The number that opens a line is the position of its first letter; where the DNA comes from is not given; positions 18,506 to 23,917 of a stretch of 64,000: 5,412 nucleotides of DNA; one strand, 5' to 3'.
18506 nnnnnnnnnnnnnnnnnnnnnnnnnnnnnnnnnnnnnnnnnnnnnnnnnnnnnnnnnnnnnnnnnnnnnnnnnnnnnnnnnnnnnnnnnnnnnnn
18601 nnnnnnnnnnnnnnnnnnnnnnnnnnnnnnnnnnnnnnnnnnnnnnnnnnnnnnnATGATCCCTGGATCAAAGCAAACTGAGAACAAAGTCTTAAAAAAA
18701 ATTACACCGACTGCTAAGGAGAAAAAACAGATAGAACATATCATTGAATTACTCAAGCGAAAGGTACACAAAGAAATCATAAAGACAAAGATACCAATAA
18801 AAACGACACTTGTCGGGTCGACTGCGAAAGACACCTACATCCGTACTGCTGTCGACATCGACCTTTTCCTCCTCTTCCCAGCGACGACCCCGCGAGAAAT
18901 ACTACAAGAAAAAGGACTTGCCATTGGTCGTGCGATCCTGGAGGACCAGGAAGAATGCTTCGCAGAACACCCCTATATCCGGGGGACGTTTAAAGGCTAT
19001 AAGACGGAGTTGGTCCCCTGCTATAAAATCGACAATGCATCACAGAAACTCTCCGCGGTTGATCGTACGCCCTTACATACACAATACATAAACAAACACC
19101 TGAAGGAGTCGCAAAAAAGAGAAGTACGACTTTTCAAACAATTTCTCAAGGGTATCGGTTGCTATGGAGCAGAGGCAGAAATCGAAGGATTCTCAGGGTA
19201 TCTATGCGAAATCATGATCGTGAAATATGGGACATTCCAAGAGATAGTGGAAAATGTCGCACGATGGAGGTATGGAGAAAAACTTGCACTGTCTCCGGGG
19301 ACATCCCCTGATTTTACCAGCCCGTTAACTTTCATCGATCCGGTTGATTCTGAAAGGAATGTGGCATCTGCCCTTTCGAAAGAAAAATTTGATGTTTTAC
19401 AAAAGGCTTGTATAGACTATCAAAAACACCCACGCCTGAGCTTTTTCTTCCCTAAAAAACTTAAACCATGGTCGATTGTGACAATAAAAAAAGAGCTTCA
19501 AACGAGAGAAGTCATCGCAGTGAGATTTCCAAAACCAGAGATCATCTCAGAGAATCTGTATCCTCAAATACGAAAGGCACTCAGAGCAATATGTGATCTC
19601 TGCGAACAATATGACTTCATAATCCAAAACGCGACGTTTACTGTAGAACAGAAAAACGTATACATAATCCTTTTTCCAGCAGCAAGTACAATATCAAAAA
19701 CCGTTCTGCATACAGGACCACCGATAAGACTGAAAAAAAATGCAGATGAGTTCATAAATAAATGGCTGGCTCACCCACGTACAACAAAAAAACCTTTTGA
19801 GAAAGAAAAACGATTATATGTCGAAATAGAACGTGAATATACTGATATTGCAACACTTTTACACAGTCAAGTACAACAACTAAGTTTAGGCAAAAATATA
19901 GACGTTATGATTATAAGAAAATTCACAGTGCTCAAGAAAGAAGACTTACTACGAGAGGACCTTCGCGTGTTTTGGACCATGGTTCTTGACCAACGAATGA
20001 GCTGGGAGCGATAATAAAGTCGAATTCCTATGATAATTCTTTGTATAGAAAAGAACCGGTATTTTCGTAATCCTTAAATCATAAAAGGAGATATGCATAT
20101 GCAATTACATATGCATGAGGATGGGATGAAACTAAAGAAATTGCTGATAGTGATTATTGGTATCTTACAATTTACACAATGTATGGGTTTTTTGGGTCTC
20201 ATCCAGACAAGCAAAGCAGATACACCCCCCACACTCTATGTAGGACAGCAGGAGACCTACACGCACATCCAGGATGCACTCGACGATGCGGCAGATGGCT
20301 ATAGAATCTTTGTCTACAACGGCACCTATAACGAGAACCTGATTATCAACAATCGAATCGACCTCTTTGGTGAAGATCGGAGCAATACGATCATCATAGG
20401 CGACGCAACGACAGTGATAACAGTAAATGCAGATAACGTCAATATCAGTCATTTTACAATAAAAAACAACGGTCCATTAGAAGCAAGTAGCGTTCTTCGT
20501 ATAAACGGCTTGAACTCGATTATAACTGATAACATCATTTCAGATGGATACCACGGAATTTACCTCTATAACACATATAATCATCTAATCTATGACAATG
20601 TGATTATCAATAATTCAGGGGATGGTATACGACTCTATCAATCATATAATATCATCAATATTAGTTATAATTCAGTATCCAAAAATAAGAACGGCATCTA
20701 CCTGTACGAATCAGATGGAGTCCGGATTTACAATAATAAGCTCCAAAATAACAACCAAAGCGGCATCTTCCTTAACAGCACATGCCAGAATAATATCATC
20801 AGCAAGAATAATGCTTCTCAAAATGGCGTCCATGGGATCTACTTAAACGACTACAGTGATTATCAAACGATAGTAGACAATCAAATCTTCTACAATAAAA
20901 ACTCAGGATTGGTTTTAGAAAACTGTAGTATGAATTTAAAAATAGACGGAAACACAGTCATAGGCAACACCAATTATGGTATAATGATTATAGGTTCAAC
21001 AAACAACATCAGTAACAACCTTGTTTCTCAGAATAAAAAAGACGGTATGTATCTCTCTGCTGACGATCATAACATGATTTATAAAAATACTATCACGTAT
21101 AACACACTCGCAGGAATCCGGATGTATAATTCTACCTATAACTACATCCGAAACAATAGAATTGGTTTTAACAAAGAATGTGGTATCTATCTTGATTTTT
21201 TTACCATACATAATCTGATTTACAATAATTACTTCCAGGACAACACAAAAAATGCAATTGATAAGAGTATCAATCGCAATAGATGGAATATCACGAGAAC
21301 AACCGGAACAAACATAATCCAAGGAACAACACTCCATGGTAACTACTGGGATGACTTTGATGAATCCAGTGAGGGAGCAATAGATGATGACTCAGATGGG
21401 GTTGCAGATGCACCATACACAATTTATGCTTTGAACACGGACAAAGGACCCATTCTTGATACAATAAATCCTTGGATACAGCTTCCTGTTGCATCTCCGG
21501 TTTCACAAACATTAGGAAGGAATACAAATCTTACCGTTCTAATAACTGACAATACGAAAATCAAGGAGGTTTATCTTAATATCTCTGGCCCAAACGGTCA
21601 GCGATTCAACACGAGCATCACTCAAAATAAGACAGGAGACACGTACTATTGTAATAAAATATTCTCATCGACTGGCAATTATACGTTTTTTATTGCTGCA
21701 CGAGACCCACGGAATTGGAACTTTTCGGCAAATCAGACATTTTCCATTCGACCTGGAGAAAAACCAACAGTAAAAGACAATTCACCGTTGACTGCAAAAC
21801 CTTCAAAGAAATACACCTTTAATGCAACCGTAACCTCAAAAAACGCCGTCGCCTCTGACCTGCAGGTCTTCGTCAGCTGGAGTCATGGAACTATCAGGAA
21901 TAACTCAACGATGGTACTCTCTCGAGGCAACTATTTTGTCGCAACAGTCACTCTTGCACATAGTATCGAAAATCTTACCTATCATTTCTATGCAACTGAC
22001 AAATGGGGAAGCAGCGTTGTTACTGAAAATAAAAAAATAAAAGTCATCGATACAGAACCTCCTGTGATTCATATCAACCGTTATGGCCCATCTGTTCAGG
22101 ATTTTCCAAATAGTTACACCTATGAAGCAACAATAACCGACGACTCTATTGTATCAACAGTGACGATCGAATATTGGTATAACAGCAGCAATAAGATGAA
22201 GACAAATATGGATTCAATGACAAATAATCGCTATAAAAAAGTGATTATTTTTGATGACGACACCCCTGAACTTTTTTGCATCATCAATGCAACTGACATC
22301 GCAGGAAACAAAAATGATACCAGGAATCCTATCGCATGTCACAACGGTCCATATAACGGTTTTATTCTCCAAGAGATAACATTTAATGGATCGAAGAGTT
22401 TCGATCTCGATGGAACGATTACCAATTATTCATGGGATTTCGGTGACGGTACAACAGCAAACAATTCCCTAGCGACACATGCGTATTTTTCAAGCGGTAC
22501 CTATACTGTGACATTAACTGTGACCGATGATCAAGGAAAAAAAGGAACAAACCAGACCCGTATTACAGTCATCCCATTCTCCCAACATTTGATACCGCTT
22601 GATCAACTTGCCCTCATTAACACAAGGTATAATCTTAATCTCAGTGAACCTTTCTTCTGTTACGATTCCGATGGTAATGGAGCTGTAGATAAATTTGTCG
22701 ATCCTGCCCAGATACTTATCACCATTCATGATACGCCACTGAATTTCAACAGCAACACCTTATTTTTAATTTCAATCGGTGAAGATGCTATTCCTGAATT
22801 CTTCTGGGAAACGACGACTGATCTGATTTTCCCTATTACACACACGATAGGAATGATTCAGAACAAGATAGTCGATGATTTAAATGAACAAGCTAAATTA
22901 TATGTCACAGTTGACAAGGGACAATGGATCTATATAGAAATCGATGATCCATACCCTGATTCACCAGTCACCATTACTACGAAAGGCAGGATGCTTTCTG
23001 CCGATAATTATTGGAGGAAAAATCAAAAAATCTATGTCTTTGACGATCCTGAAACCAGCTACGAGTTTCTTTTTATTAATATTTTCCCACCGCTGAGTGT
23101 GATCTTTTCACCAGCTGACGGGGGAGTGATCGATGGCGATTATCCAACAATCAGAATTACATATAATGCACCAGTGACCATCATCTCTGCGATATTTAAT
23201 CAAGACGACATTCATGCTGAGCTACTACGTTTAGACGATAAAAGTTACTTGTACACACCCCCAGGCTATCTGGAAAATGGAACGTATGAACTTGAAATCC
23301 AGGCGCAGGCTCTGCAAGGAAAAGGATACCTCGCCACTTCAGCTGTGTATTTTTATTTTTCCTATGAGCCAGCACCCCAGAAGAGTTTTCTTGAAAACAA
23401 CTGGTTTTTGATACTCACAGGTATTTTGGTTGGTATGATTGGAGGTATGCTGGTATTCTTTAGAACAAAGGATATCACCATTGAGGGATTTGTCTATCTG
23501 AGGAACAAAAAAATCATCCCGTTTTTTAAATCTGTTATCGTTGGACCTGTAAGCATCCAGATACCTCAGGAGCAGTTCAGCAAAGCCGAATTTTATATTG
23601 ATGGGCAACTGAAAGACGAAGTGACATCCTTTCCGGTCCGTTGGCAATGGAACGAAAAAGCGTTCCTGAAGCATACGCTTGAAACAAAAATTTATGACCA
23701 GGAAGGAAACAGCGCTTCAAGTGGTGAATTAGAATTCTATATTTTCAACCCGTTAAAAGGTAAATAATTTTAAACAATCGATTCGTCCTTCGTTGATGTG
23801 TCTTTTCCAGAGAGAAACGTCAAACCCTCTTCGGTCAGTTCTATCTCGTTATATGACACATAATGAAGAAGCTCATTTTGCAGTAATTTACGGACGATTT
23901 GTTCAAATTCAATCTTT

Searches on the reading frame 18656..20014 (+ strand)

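Call 68: search_protein_families(library=pfam, max_evalue=0.00001, proteins=[window:18656-20014:+])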
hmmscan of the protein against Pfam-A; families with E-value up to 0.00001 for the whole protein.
window:18656-20014:+ (452 aa): 3 families
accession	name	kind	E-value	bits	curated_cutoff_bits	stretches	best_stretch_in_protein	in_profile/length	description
PF09249.16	tRNA_NucTransf2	-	6.8e-37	126.6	27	1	156-265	2-113/113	tRNA nucleotidyltransferase, second domain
PF21133.2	CAA_C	-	2e-28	99.3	22.2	1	284-427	3-143/144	CCA-adding enzyme, C-terminal domain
PF01909.29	NTP_transf_2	-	2.5e-10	41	21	1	38-141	4-93/93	Nucleotidyltransferase domain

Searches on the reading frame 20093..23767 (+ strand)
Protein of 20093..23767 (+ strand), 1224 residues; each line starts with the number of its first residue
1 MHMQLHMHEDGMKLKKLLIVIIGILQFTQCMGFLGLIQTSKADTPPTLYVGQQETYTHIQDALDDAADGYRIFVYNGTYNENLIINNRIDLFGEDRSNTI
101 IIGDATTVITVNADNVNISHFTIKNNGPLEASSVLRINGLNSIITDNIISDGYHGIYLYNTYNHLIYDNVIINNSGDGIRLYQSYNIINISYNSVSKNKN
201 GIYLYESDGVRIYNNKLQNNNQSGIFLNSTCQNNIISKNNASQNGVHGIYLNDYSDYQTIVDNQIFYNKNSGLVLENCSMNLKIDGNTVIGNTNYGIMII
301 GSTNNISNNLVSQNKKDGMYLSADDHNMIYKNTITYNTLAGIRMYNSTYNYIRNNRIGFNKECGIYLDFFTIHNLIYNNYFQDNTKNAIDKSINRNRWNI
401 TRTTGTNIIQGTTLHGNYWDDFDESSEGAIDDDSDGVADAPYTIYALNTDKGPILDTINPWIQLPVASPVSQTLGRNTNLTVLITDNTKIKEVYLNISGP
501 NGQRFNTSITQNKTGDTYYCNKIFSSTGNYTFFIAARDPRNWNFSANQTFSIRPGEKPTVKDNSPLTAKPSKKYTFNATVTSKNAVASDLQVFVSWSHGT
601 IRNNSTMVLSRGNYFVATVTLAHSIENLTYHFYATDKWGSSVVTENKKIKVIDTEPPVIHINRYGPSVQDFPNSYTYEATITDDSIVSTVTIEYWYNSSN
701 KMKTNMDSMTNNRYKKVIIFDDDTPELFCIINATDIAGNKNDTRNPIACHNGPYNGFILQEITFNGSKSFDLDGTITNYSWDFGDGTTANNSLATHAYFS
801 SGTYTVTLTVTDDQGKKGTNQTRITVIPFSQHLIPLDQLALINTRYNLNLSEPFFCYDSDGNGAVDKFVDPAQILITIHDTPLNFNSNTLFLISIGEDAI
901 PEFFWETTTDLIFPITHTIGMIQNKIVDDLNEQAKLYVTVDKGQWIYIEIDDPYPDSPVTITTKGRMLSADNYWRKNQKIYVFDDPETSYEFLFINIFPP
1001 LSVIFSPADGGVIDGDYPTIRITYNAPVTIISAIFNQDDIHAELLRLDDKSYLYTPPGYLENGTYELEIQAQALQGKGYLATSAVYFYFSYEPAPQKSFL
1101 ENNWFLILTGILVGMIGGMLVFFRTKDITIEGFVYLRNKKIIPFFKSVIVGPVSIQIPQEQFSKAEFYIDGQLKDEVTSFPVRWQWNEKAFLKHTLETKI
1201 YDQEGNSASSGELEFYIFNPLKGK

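Call 68: search_protein_families(library=pfam, max_evalue=0.00001, proteins=[window:20093-23767:+])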
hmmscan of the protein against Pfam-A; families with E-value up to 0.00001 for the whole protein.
window:20093-23767:+ (1224 aa): 5 families
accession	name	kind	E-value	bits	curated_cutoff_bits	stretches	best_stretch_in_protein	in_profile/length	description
PF05048.19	NosD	-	9.5e-55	185.7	23.6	3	268-423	58-211/212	Periplasmic copper-binding protein (NosD)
PF13229.12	Beta_helix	-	2.2e-34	118.8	25.9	3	200-305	47-150/158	Right handed beta helix region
PF18911.6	PKD_4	-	5.6e-21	74.8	27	1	746-826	4-85/85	PKD domain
PF00801.26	PKD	-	3.9e-14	52.8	23.5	1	760-819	15-74/80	PKD domain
PF22352.2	K319L-like_PKD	-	2.8e-08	34.1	27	1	760-826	12-84/84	K319L-like, PKD domain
